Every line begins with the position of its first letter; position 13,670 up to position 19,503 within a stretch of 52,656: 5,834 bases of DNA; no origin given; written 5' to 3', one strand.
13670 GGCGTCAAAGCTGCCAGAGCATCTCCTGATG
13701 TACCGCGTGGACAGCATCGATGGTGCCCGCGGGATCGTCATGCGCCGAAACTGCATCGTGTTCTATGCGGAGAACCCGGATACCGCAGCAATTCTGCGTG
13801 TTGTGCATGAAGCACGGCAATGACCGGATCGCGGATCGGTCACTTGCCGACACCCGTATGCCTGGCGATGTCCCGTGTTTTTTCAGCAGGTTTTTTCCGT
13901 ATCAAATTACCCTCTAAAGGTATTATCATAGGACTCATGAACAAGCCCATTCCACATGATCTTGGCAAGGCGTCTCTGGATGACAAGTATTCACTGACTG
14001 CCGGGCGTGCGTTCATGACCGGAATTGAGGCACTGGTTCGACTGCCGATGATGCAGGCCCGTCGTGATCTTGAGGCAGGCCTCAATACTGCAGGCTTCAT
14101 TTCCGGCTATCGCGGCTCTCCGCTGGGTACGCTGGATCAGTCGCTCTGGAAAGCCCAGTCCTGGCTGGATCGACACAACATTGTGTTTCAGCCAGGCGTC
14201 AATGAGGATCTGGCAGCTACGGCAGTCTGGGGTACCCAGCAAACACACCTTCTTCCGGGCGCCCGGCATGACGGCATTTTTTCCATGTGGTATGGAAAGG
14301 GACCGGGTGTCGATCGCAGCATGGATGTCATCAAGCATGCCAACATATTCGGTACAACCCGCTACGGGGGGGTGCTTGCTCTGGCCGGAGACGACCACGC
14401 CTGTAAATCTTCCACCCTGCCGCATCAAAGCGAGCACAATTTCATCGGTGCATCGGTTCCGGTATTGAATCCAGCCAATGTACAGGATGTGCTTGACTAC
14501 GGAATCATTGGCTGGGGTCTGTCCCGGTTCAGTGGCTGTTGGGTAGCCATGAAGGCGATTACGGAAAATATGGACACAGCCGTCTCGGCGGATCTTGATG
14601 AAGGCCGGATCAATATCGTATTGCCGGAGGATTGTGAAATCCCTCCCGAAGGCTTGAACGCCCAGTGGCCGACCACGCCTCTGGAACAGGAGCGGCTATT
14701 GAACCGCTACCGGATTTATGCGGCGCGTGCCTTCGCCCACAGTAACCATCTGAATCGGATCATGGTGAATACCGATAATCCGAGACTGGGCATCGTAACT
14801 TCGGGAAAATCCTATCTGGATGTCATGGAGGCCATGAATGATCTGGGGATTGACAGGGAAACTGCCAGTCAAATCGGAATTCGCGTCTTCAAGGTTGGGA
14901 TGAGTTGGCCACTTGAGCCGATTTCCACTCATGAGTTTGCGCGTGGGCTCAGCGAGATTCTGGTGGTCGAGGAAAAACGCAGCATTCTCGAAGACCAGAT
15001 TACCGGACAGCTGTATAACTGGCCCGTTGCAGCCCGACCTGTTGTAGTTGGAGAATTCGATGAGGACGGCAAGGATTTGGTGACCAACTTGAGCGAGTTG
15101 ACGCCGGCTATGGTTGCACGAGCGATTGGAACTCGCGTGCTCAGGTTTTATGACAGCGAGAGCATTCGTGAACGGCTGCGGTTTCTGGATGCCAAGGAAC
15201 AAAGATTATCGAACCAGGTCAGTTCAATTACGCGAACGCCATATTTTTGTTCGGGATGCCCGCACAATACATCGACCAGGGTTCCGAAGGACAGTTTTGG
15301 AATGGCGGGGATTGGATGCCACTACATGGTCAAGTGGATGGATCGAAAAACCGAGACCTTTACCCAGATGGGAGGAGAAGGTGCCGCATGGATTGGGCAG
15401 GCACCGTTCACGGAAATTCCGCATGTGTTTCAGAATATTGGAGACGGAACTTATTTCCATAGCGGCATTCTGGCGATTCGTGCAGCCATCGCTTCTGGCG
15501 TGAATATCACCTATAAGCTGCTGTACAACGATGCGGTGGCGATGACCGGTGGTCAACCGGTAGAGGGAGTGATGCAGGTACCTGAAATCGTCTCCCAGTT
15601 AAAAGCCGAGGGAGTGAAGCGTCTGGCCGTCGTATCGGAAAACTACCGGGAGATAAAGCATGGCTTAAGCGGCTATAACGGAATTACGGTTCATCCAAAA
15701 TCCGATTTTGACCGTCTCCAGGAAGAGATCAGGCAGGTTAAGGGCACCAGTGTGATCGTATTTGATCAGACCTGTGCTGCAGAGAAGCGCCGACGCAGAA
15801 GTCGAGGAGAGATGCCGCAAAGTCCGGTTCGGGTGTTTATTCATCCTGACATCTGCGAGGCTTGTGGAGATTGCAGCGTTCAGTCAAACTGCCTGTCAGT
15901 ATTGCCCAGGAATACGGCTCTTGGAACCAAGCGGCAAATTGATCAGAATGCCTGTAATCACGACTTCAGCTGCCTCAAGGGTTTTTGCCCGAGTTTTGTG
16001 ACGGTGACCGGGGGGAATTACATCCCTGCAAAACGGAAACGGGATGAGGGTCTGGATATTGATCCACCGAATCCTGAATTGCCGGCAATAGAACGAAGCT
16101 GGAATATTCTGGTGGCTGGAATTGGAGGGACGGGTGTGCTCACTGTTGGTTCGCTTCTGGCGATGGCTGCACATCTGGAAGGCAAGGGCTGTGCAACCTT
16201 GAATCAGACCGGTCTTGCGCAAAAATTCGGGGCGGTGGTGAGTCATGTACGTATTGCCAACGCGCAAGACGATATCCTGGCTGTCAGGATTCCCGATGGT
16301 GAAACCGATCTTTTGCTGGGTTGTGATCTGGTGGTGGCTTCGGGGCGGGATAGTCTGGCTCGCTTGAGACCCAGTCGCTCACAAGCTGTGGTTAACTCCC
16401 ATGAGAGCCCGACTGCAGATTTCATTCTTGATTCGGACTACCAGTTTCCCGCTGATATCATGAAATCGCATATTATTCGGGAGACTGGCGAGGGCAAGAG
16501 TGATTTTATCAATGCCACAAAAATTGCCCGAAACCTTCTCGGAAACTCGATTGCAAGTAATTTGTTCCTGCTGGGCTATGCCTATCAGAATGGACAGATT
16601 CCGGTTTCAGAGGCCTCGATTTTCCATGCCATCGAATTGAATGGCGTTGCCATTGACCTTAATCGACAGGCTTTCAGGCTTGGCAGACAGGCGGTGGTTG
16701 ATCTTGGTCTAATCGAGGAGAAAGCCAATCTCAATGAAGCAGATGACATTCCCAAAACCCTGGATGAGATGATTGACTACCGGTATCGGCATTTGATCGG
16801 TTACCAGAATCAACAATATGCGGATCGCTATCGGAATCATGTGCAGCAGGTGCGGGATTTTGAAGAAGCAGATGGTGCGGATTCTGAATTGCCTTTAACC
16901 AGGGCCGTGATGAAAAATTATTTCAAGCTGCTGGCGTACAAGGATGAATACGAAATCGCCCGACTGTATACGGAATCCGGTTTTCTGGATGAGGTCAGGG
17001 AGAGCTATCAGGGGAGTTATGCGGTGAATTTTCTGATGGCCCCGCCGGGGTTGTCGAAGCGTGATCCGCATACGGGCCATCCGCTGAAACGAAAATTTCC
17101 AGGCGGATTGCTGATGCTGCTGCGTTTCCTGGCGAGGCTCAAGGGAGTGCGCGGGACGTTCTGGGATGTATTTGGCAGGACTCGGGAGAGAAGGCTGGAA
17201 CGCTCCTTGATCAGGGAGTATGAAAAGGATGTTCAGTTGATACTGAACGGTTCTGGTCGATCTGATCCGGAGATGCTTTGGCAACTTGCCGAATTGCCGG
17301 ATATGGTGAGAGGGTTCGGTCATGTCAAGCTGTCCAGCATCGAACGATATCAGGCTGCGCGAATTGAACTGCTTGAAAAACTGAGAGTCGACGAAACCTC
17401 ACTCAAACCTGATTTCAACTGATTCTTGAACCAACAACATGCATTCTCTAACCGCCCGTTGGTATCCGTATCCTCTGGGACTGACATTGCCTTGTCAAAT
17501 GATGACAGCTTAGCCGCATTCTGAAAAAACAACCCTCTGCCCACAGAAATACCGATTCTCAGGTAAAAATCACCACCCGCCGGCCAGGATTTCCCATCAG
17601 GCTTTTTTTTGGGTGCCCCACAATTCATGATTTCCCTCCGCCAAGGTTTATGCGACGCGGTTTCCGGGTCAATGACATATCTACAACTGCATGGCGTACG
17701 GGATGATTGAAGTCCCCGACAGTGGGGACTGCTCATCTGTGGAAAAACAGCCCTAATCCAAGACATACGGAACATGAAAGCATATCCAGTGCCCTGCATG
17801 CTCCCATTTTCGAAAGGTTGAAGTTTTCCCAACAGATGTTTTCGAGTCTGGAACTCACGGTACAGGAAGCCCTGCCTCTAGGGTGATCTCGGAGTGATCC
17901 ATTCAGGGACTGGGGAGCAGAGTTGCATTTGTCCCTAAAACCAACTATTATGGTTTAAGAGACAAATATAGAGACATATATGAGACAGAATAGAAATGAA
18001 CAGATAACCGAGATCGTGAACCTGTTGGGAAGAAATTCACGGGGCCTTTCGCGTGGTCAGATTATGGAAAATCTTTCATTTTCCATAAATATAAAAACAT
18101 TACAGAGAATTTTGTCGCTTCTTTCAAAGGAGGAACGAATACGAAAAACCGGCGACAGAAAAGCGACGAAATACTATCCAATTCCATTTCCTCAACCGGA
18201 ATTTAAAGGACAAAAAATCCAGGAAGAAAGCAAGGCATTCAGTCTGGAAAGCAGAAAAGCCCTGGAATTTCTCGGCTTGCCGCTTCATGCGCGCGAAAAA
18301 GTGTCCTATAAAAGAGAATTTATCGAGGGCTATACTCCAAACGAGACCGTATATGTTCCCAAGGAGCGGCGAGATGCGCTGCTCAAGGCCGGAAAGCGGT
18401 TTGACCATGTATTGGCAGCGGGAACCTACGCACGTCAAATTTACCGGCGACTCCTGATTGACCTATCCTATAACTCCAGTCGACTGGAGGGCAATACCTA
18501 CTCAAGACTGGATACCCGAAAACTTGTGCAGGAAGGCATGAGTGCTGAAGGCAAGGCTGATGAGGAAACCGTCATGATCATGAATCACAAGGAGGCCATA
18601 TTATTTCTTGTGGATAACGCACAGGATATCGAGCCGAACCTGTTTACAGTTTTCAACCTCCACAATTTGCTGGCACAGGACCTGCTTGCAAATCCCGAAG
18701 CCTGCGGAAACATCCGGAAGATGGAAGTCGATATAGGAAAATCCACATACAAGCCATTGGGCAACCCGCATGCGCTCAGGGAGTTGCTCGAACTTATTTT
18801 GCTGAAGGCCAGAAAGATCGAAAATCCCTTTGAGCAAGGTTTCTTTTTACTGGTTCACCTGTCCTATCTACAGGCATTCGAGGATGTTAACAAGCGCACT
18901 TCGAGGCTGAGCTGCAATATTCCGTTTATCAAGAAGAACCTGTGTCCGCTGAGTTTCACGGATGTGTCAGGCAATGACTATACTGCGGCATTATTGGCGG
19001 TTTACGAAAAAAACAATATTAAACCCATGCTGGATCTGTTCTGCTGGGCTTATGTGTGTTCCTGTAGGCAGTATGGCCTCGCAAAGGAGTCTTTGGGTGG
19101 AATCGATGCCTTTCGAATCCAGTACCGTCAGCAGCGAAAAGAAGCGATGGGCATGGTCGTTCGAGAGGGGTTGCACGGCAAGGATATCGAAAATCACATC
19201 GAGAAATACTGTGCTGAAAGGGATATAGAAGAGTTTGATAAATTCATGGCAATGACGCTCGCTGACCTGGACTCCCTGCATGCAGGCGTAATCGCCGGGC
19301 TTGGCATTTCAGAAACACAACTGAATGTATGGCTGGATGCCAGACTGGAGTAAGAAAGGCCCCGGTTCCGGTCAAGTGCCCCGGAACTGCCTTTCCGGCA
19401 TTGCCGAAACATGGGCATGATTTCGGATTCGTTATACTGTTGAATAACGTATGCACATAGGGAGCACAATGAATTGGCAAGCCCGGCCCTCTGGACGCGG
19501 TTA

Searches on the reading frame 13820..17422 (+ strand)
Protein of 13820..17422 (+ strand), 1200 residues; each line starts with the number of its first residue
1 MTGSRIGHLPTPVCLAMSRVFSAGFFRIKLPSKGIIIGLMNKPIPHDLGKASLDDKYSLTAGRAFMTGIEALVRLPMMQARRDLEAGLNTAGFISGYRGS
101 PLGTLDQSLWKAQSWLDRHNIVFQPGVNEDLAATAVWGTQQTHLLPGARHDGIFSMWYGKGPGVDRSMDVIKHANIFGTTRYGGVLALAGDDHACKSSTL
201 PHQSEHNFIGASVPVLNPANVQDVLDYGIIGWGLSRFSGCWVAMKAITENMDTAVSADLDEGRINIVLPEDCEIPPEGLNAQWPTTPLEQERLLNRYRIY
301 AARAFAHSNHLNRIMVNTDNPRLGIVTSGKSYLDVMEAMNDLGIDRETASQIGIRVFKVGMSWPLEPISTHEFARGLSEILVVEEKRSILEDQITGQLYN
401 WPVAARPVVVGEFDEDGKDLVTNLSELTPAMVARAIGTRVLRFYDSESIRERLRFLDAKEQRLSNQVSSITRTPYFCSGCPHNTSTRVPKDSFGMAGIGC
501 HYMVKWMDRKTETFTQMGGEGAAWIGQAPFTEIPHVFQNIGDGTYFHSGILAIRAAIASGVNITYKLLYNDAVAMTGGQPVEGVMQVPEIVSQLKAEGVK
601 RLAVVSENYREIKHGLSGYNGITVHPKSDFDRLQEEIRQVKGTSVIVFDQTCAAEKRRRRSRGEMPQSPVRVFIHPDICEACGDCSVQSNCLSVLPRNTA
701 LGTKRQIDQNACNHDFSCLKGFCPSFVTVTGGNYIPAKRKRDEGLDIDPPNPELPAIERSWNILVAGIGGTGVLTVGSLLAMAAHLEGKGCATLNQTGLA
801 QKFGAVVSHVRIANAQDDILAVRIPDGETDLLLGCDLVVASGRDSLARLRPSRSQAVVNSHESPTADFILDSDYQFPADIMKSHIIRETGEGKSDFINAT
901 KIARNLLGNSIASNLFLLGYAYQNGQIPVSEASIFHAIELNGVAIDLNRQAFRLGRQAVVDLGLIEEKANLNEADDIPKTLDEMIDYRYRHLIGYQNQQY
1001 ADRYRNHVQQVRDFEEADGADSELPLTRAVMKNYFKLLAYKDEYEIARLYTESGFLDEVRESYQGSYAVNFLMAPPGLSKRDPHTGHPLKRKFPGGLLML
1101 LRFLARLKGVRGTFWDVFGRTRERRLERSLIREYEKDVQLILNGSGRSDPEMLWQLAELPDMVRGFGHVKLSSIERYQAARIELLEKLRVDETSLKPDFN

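Call 6: search_protein_families(library=ncbifam, proteins=[window:13820-17422:+], max_evalue=0.01)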
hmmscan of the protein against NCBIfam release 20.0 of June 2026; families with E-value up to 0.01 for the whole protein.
window:13820-17422:+ (1200 aa): 23 families
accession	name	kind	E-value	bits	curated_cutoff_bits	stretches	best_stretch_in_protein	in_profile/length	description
NF009589.0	PRK13030.1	subfamily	0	1558.4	816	1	48-1192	13-1161/1170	indolepyruvate ferredoxin oxidoreductase family protein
NF009588.0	PRK13029.1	subfamily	0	1537.1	952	1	48-1193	13-1181/1196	indolepyruvate ferredoxin oxidoreductase family protein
TIGR03336.1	IOR_alpha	equivalog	3.3e-37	128.1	650.9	1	81-719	13-587/595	indolepyruvate ferredoxin oxidoreductase subunit alpha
NF005322.0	PRK06853.1-2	equivalog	5.8e-25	88.2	237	1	760-959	5-193/197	indolepyruvate oxidoreductase subunit beta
TIGR03334.1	IOR_beta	equivalog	3.5e-19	69.5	205.8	1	762-957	2-189/189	indolepyruvate ferredoxin oxidoreductase subunit beta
NF005326.0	PRK06853.1-6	equivalog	1.1e-16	61.2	348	1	759-959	2-196/202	indolepyruvate oxidoreductase subunit beta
NF004915.0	PRK06274.1-1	equivalog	1.3e-14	54.1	274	1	761-956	3-189/194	indolepyruvate oxidoreductase subunit beta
NF005323.0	PRK06853.1-3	equivalog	2.6e-14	53.6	238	1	759-959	5-195/197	indolepyruvate oxidoreductase subunit beta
NF004917.0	PRK06274.1-3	equivalog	8.1e-14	52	284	1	761-958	3-192/203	indolepyruvate oxidoreductase subunit beta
NF005325.0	PRK06853.1-5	equivalog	1e-13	51.5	230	1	760-958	3-190/192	indolepyruvate oxidoreductase subunit beta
NF005324.0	PRK06853.1-4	equivalog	2.7e-13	50.2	222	1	762-958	4-188/196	indolepyruvate oxidoreductase subunit beta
NF004918.0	PRK06274.1-4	equivalog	2.2e-12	47.1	278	1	760-939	2-170/202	indolepyruvate oxidoreductase subunit beta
NF005328.0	PRK06853.2-2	equivalog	2.6e-11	43.6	240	1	761-926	4-154/192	indolepyruvate oxidoreductase subunit beta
NF004916.0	PRK06274.1-2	equivalog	4.8e-10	39.8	227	1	763-820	5-62/178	indolepyruvate oxidoreductase subunit beta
NF006179.0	PRK08312.1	subfamily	1e-09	38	348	1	759-1062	10-335/514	indolepyruvate oxidoreductase subunit beta family protein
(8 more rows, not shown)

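Call 7: search_protein_families(library=pfam, proteins=[window:13820-17422:+], max_evalue=0.01)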
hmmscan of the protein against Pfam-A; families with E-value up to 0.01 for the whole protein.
window:13820-17422:+ (1200 aa): 3 families
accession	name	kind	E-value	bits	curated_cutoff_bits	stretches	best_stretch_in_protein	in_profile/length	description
PF20169.3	DUF6537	-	7.2e-61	206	27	1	981-1180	1-200/203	Family of unknown function (DUF6537)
PF01558.24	POR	-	1.7e-20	74.4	27.4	1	769-957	1-173/173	Pyruvate ferredoxin/flavodoxin oxidoreductase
PF02775.26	TPP_enzyme_C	-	8.8e-08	32.5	21.9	1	497-647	1-150/151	Thiamine pyrophosphate enzyme, C-terminal TPP binding domain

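Call 94: list_cluster_members(proteins=[window:13820-17422:+, window:20411-21025:-, window:38975-40258:+, window:44234-45679:+, window:45714-47378:-, window:7059-9263:+, window:12274-13191:+, window:26058-27128:-])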
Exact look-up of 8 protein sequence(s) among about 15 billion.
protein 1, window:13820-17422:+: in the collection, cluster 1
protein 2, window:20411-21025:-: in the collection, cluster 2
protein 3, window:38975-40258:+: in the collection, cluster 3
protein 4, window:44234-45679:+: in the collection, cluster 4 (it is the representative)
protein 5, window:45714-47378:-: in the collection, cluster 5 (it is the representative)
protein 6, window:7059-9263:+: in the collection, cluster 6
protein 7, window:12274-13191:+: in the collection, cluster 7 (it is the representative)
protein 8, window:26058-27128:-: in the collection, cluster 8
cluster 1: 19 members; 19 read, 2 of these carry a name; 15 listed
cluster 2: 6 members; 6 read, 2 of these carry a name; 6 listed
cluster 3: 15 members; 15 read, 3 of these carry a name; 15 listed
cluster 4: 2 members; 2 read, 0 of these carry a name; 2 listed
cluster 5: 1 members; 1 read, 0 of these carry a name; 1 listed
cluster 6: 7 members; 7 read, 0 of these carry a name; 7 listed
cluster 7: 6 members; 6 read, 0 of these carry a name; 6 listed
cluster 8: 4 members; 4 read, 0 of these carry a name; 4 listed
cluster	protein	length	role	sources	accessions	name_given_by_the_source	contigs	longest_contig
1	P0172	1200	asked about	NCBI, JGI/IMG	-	-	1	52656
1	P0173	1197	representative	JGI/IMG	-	-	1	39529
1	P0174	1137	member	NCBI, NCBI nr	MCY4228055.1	MAG: indolepyruvate ferredoxin oxidoreductase family protein, partial ... | indolepyruvate ferredoxin oxidoreductase family protein [Gammaproteobacteria bacterium]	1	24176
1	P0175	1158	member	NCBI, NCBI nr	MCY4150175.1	MAG: indolepyruvate ferredoxin oxidoreductase family protein [Gammaproteobacteria ... | indolepyruvate ferredoxin oxidoreductase family protein [Gammaproteobacteria bacterium]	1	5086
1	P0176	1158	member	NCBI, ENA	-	-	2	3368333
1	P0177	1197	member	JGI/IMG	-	-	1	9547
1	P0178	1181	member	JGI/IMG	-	-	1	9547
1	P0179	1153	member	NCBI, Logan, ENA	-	-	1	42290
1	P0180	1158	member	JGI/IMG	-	-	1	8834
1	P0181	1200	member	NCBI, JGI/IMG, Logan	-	-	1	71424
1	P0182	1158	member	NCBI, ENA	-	-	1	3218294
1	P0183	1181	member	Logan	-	-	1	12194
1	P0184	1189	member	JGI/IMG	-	-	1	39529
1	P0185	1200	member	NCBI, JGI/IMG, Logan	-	-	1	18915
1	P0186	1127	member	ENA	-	-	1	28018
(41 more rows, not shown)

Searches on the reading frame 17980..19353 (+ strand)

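Call 29: search_protein_families(library=pfam, proteins=[window:17980-19353:+], max_evalue=0.001)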
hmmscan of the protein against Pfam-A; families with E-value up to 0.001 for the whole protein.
window:17980-19353:+ (457 aa): 1 family
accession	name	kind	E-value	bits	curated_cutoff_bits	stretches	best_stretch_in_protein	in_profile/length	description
PF02661.23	Fic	-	3.8e-07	31.3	24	1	223-313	6-90/93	Fic/DOC family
